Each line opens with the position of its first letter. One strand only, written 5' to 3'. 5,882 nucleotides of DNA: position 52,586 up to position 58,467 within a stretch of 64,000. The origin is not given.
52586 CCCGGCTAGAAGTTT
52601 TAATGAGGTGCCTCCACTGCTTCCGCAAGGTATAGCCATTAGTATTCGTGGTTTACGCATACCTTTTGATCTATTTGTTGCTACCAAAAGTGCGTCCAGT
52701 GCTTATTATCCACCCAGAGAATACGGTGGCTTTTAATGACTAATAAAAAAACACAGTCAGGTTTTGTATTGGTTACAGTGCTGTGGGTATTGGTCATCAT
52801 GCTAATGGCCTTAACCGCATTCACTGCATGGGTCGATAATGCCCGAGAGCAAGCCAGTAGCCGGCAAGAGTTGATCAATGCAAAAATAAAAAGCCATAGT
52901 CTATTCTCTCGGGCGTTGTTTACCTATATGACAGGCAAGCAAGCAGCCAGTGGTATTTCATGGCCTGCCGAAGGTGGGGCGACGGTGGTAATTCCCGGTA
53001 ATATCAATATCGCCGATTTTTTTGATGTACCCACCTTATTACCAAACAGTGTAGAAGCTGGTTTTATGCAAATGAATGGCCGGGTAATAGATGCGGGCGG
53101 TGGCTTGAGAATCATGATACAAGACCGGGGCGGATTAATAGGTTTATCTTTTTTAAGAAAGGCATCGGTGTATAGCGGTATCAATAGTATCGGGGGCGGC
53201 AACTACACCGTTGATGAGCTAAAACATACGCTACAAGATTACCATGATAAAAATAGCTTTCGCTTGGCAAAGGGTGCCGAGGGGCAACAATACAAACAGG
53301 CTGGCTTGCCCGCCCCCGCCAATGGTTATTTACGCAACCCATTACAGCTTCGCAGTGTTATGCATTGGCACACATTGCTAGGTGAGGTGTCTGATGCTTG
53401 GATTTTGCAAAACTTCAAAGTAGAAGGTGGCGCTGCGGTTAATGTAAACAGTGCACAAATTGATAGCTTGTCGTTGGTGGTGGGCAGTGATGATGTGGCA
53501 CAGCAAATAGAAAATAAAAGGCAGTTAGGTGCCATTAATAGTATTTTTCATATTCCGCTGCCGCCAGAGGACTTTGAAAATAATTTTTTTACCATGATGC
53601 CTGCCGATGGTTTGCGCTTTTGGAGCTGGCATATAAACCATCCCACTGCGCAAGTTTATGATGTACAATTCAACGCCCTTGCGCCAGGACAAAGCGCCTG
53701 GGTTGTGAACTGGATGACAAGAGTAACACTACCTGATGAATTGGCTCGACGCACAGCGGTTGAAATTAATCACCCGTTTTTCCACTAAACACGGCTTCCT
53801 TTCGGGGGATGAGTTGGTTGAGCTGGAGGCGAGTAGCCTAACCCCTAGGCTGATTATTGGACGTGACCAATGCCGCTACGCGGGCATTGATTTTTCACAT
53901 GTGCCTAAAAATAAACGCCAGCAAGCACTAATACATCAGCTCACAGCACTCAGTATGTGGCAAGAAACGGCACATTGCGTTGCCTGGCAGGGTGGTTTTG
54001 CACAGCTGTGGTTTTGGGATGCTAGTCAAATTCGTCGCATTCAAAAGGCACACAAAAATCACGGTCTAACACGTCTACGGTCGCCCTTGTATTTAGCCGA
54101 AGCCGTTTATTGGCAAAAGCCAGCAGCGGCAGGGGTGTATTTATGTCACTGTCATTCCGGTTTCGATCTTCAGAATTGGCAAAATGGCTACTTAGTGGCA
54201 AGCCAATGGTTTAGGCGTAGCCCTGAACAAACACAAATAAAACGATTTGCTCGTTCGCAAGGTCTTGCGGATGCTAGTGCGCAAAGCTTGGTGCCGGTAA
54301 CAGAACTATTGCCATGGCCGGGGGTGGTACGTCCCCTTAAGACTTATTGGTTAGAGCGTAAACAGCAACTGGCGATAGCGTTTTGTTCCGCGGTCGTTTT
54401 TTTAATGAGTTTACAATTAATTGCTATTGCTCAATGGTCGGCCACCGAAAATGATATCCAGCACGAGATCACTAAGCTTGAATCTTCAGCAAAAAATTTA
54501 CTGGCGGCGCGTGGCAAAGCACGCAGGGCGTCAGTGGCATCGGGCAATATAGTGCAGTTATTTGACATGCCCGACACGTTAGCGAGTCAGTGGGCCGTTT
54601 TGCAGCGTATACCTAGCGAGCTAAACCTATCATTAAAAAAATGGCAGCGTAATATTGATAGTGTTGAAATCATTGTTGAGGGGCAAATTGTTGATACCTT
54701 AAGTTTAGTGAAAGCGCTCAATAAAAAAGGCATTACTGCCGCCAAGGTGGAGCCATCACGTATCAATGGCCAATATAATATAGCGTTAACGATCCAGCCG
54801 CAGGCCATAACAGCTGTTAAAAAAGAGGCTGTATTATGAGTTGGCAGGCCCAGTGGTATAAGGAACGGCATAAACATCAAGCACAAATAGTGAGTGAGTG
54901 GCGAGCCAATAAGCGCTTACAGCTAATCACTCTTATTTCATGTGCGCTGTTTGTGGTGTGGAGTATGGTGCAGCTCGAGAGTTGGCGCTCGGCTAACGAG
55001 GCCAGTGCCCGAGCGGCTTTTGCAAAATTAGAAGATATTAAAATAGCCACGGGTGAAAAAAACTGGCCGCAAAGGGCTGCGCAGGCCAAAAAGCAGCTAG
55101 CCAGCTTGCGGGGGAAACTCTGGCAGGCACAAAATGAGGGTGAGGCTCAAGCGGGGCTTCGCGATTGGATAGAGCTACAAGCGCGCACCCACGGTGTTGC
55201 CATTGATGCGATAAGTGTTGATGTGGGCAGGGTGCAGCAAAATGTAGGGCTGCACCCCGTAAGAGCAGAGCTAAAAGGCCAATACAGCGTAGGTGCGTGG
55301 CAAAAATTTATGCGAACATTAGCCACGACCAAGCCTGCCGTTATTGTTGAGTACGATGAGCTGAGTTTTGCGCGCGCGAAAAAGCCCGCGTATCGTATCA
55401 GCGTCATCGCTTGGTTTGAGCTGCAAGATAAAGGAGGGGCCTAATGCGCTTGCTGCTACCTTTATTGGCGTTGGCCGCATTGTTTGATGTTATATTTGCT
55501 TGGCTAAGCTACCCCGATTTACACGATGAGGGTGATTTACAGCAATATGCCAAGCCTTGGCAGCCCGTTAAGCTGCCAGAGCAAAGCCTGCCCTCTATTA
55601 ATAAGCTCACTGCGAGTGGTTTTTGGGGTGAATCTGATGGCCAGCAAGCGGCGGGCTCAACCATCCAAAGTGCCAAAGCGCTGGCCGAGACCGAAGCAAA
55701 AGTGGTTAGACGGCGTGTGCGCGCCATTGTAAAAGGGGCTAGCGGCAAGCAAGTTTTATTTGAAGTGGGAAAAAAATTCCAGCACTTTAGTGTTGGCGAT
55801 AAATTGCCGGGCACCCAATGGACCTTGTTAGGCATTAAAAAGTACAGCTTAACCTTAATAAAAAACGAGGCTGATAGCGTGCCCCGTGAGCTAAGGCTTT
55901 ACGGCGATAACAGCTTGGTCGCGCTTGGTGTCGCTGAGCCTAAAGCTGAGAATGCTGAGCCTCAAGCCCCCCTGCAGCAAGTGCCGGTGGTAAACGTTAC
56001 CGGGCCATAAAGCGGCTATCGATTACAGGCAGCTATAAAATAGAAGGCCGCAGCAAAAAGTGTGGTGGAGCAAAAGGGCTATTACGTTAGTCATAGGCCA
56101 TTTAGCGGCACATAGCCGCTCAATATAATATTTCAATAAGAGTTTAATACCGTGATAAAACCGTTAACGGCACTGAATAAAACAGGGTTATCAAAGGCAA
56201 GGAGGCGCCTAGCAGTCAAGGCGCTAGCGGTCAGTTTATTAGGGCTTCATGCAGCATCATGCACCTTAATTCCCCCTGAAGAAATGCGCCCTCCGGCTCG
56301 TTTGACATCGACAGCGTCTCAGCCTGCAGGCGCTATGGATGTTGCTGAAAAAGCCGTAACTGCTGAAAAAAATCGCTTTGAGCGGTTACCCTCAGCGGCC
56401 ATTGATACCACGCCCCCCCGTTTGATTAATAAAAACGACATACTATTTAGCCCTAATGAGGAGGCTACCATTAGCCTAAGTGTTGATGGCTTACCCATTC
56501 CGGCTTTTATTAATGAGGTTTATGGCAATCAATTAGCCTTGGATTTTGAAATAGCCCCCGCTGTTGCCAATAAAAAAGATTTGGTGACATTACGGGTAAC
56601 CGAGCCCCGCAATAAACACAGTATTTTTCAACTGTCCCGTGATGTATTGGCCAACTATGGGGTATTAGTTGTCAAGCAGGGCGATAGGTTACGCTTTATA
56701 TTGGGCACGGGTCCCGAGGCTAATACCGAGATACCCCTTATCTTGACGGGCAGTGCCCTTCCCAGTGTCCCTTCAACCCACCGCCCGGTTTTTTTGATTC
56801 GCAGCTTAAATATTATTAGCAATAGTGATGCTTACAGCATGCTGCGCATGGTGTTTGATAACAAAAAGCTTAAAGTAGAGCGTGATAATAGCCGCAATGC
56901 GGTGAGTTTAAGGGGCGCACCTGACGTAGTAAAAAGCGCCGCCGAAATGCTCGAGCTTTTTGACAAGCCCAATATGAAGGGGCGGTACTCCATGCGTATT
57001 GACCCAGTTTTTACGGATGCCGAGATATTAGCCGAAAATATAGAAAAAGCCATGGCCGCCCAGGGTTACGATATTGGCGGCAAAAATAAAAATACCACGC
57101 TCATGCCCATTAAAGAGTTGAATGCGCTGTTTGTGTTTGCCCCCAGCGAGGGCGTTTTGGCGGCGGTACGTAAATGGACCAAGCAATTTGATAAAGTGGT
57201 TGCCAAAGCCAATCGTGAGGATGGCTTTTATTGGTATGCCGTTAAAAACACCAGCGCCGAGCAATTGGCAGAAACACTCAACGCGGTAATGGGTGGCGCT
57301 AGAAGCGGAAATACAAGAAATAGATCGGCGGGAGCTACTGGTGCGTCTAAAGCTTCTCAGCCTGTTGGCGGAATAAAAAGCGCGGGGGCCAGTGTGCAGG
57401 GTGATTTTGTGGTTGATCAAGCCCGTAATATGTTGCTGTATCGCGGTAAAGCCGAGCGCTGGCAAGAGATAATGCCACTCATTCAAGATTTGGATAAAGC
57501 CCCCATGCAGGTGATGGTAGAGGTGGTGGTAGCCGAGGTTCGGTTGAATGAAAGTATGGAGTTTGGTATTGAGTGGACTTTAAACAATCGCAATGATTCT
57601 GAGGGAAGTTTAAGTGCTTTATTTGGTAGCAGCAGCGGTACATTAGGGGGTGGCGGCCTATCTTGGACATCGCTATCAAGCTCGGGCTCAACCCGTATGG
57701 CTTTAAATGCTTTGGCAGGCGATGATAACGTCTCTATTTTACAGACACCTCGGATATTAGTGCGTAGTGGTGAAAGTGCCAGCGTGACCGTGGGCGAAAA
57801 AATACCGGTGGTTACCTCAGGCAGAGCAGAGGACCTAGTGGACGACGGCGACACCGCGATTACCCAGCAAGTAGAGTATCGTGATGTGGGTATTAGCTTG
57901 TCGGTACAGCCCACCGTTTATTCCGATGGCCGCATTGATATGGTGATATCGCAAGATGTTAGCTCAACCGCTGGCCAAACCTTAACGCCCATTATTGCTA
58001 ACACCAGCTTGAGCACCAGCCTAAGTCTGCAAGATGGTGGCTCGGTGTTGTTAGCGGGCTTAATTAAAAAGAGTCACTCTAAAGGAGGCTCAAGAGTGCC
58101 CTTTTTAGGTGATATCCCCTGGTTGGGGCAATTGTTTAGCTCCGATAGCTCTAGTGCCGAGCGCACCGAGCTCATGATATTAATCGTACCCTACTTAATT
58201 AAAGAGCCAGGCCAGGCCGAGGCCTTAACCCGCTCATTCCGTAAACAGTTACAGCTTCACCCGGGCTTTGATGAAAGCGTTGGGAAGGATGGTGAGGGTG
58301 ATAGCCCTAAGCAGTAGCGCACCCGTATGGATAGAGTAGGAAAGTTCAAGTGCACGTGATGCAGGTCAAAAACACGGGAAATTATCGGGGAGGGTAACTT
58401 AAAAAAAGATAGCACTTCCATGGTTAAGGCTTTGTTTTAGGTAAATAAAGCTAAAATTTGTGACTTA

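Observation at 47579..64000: Xps-order T2SS operon, a highly expressed secreted protein and DsbA/sulfotransferase/acyltransferase genes next to waaL: candidate cargo-dedicated surface-layer export and anchoring module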

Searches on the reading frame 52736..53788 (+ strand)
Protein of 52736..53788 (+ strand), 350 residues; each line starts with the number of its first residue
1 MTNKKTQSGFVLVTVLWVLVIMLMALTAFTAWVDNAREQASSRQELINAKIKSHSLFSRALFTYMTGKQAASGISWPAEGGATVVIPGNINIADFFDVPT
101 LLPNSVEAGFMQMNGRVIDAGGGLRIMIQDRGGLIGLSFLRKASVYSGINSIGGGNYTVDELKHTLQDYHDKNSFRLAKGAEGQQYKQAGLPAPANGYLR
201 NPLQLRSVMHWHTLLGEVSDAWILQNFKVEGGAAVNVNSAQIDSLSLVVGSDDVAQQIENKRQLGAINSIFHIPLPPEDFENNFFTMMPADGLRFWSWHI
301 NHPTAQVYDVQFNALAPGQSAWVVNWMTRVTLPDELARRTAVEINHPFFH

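Call 4: search_protein_families(library=pfam, proteins=[window:52736-53788:+], max_evalue=0.01)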
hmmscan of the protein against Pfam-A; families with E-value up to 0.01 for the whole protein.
window:52736-53788:+ (350 aa): 1 family
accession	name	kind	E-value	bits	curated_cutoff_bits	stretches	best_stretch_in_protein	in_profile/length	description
PF21687.3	T2SSK_1st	-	0.0016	19.6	26.2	1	153-211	31-90/107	Type II secretion system (T2SS), protein K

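Call 6: search_protein_families(library=ncbifam, proteins=[window:52736-53788:+], max_evalue=0.01)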
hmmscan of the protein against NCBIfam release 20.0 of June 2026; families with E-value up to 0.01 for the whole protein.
window:52736-53788:+ (350 aa): 1 family
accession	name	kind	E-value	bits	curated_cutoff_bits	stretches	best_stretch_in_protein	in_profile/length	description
NF037980.1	T2SS_GspK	equivalog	3.2e-05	23.6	130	1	152-263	131-243/307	type II secretion system minor pseudopilin GspK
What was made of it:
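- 52736..53788 (+): GspK-like minor pseudopilin. NF037980 at 3.2e-5 and PF21687 at 1.6e-3, both below their cutoffs (calls 4, 6).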

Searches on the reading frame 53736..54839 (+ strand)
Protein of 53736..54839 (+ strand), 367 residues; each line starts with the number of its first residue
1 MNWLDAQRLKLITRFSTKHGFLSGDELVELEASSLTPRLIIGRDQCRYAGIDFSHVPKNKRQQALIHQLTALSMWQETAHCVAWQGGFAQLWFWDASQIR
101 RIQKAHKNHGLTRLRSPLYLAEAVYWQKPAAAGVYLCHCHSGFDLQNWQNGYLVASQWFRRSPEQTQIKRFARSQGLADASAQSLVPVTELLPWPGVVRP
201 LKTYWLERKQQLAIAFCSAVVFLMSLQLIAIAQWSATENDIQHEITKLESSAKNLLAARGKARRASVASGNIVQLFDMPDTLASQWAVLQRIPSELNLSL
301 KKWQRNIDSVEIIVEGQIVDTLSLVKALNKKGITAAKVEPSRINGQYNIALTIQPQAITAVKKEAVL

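Call 4: search_protein_families(library=pfam, proteins=[window:53736-54839:+], max_evalue=0.01)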
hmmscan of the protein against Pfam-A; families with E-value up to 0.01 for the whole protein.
window:53736-54839:+ (367 aa): 0 families

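Call 6: search_protein_families(library=ncbifam, proteins=[window:53736-54839:+], max_evalue=0.01)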
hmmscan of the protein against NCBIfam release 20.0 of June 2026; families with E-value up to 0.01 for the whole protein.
window:53736-54839:+ (367 aa): 0 families

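Call 78: search_solved_structures(query=window:53736-54839:+, max_evalue=10)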
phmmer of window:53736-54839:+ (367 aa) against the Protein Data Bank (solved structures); distinct sequences matched with E-value up to 10: 5.
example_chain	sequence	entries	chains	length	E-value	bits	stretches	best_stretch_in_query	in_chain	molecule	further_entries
9g0c_A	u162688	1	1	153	0.092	14.8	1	236-306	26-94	[F-actin]-monooxygenase MICAL1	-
5lpn_B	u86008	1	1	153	0.23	13.5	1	236-306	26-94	Protein-methionine sulfoxide oxidase MICAL1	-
5le0_B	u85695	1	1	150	0.24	13.4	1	236-306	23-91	Protein-methionine sulfoxide oxidase MICAL1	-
9g0d_B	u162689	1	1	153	0.32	13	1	236-306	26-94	[F-actin]-monooxygenase MICAL1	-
1mr1_C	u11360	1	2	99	1.7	10.6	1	138-170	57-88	Ski oncogene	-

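Call 80: search_protein_families(library=pfam, proteins=[window:53736-54839:+], max_evalue=1)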
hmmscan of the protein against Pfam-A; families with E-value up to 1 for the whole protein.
window:53736-54839:+ (367 aa): 0 families
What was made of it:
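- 53736..54839 (+): GspL-position protein (367 aa; central hydrophobic segment). No family or PDB match (calls 4, 6, 78, 80).
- Tried and rejected: For the GspL-position protein, Pfam, NCBIfam and PDB found nothing (calls 4, 6, 78, 80).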

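Call 92: predict_structure(protein=window:53736-54839:+)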
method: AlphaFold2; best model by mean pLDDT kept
length: 367 residues; sequences in the alignment: 1
mean_pLDDT: 37.3   pTM: 0.23
mean pLDDT of the five models: 37.3, 33.1, 31.5, 31.4, 31.4
residues with pLDDT >= 90: 0; 70-90: 0; 50-70: 37; < 50: 330
segments of 3 or more residues with pLDDT < 50: 1-236, 251-318, 341-348, 354-367
pLDDT, mean of each block of 10 residues (from residue 1): 24 26 31 30 33 43 41 32 31 39 39 32 30 28 29 30 42 37 34 29 29 38 44 49 52 45 34 34 37 34 36 43 60 55 46 47 37
secondary structure, 60 per line:
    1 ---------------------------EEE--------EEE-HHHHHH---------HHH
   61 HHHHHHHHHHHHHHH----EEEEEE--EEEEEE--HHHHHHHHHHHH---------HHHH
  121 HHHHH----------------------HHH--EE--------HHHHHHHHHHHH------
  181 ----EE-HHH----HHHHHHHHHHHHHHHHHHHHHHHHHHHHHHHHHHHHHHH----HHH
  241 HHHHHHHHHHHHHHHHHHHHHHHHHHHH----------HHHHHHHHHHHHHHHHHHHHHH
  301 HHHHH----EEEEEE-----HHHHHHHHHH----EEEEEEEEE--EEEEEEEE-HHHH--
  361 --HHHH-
elements in order: E28-30 E39-41 H43-48 H58-75 E80-85 E88-93 H96-107 H117-125 H163-174 H195-233 H238-268 H279-305 E310-315 H321-330 E335-343 E346-353 H355-358 H363-366
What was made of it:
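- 53736..54839 (+): The single-sequence AF2 model is unusable (pLDDT 37, call 92).
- Tried and rejected: The single-sequence model was unusable (pLDDT 37; call 92).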

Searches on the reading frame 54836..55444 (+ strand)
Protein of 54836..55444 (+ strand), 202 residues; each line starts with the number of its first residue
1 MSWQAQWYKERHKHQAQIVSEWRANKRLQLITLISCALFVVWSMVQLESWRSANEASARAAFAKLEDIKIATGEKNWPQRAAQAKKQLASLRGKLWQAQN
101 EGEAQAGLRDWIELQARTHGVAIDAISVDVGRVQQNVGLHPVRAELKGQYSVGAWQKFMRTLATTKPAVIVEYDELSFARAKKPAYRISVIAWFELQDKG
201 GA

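Call 4: search_protein_families(library=pfam, proteins=[window:54836-55444:+], max_evalue=0.01)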
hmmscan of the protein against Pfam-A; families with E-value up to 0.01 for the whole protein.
window:54836-55444:+ (202 aa): 0 families

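Call 6: search_protein_families(library=ncbifam, proteins=[window:54836-55444:+], max_evalue=0.01)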
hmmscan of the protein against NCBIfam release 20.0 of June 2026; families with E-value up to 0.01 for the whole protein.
window:54836-55444:+ (202 aa): 1 family
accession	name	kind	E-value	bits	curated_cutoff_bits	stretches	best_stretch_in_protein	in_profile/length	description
NF040576.1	T2SS_GspM_XpsM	equivalog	3.7e-06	26.7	60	1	30-172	9-146/180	type II secretion system protein GspM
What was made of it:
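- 54836..55444 (+): GspM-like protein. NF040576 GspM/XpsM at 3.7e-6, 26.7 bits, below its cutoff of 60 (call 6).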

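Call 80: search_protein_families(library=pfam, proteins=[window:54836-55444:+], max_evalue=1)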
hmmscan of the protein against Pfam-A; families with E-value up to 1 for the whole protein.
window:54836-55444:+ (202 aa): 0 families

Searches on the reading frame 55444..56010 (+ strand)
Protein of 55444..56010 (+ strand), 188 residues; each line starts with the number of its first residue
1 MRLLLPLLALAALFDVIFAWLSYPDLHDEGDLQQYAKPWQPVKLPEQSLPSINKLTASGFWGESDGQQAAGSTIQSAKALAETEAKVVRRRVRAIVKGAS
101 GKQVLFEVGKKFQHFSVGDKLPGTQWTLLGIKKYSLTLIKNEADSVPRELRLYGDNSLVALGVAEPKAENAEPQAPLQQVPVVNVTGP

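Call 4: search_protein_families(library=pfam, proteins=[window:55444-56010:+], max_evalue=0.01)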
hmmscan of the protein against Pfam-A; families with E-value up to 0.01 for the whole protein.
window:55444-56010:+ (188 aa): 0 families

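Call 6: search_protein_families(library=ncbifam, proteins=[window:55444-56010:+], max_evalue=0.01)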
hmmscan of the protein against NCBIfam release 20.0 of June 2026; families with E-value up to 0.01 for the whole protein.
window:55444-56010:+ (188 aa): 0 families

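Call 79: search_solved_structures(query=window:55444-56010:+, max_evalue=10)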
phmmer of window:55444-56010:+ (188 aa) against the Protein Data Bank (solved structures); distinct sequences matched with E-value up to 10: 6.
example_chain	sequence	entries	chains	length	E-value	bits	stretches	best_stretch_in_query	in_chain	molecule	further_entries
8c3a_12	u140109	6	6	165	0.34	14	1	66-131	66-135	60S ribosomal protein L12-A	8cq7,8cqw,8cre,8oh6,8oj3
5vfp_V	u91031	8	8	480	0.61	13.1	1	53-106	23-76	26S proteasome non-ATPase regulatory subunit 3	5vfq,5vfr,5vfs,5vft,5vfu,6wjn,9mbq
5vgz_V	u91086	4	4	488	0.63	13.1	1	53-106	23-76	26S proteasome non-ATPase regulatory subunit 3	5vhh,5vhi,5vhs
5gjr_S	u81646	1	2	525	0.7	12.9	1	53-106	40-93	26S proteasome non-ATPase regulatory subunit 3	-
22mm_V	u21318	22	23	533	0.72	12.9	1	53-106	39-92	26S proteasome non-ATPase regulatory subunit 3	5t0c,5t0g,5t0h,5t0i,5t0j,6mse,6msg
12bm_V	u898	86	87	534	0.72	12.9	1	53-106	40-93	26S proteasome non-ATPase regulatory subunit 3 | RPN3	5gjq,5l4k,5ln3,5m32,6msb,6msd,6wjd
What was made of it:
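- On Type II secretion system (Gsp/Xps/Sps): L has no match in Pfam, NCBIfam or PDB, and its AF2 model failed (calls 6, 78, 79, 80, 92).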

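Call 80: search_protein_families(library=pfam, proteins=[window:55444-56010:+], max_evalue=1)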
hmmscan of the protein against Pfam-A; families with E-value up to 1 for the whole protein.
window:55444-56010:+ (188 aa): 1 family
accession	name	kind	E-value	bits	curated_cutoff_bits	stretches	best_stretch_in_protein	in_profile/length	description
PF11356.14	T2SSC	-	0.028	14.7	27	1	8-132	6-124/141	Type II secretion system protein C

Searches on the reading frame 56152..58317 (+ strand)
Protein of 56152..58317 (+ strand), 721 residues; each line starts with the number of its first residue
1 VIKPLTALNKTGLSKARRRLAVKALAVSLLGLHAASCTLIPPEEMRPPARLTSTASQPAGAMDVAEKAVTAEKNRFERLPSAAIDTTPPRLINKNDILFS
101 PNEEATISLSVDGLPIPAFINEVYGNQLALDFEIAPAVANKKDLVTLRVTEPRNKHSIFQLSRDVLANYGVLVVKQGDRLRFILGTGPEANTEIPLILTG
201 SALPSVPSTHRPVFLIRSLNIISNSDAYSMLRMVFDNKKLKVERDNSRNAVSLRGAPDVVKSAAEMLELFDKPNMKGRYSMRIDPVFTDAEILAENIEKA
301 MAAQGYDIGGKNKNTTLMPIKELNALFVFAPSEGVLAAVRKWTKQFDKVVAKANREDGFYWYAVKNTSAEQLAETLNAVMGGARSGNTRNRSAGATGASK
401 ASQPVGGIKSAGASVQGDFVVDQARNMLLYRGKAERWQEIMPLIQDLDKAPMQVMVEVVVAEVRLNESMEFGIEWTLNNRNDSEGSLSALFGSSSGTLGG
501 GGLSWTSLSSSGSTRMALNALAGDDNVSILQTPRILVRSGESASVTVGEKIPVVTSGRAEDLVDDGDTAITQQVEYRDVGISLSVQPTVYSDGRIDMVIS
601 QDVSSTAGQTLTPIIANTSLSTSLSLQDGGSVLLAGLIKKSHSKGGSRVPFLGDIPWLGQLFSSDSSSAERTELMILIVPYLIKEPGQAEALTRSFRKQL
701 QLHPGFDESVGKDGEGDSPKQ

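Call 5: search_protein_families(library=pfam, proteins=[window:56152-58317:+], max_evalue=0.01)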
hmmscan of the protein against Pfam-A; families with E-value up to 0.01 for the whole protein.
window:56152-58317:+ (721 aa): 2 families
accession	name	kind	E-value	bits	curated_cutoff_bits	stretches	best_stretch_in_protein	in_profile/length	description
PF00263.26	Secretin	-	8.8e-43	146.3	27.5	1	520-684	1-169/169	Bacterial type II and III secretion system protein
PF03958.22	Secretin_N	-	3.1e-19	69.4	28.2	2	361-453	3-69/69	Bacterial type II/III secretion system short domain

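Call 7: search_protein_families(library=ncbifam, proteins=[window:56152-58317:+], max_evalue=0.01)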
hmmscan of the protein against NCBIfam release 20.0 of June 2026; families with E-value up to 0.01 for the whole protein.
window:56152-58317:+ (721 aa): 8 families
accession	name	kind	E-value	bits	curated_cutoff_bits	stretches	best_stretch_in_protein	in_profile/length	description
TIGR02517.1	type_II_gspD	equivalog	4.6e-89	299.5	351.35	1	116-693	8-600/600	type II secretion system secretin GspD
TIGR02515.1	IV_pilus_PilQ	subfamily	1.4e-41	142.9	284.35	2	501-683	248-427/428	type IV pilus secretin PilQ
TIGR02519.1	pilus_MshL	equivalog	2.3e-34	118.7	250.2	1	421-682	3-289/290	pilus (MSHA type) biogenesis protein MshL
TIGR02516.1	type_III_yscC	equivalog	5.9e-31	107.5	238.45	1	410-684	192-462/463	type III secretion system outer membrane ring subunit SctC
NF010083.0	PRK13568.1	equivalog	6.3e-27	94.4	554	1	413-684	148-418/419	DNA uptake porin HofQ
NF007851.2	PRK10560.1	exception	8.4e-25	87.4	598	1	414-684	141-410/412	DNA uptake porin HofQ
NF042912.1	Amuc_1098_fam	equivalog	1.5e-21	76.2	750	1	602-684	715-797/805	Amuc_1098 family type IV pilus outer membrane protein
NF011873.0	PRK15346.1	equivalog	7.1e-18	64.5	524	2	604-672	415-483/499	EscC/YscC/HrcC family type III secretion system outer membrane ring protein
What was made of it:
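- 56152..58317 (+): Secretin (GspD type), predicted lipoprotein (lipobox Cys37). TIGR02517 at 299.5 bits, below its cutoff (calls 5, 7).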

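Call 88: find_related_loci(query=A6, collection=metagenome_contigs, flank=6000)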
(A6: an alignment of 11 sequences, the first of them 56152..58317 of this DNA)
Query A6 (721 aa) in metagenome_contigs; peptide patterns used: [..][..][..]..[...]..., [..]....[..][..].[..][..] (x = any residue, [..] = any of these).
600 stretches matched a pattern (row limit reached: there are more); 205 encode a relative of the query (tblastn E <= 1e-3); the best 80 are kept; 80 distinct loci.
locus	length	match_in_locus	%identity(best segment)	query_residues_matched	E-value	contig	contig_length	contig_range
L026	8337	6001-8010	57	35-704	0e+0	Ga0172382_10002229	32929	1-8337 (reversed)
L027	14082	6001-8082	51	13-703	0e+0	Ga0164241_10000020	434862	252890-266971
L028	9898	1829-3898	52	26-714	0e+0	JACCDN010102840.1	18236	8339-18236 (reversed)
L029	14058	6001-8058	51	22-702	0e+0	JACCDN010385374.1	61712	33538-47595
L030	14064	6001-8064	52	27-704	0e+0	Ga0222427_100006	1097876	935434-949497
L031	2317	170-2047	41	71-702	1e-165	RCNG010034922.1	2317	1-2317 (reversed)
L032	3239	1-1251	59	286-704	2e-158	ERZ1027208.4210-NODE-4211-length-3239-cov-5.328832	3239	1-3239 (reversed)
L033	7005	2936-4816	40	64-700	4e-146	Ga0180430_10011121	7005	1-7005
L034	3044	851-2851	39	27-696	7e-149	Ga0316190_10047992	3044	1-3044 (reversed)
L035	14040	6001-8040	37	25-702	7e-140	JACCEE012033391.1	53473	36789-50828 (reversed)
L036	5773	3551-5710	36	15-707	8e-140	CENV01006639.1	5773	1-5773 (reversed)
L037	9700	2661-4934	35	1-720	9e-137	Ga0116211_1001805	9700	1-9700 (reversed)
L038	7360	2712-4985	35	1-720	7e-137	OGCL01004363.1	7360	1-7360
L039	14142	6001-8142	34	27-702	2e-136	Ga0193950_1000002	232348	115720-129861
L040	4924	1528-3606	36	13-702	6e-137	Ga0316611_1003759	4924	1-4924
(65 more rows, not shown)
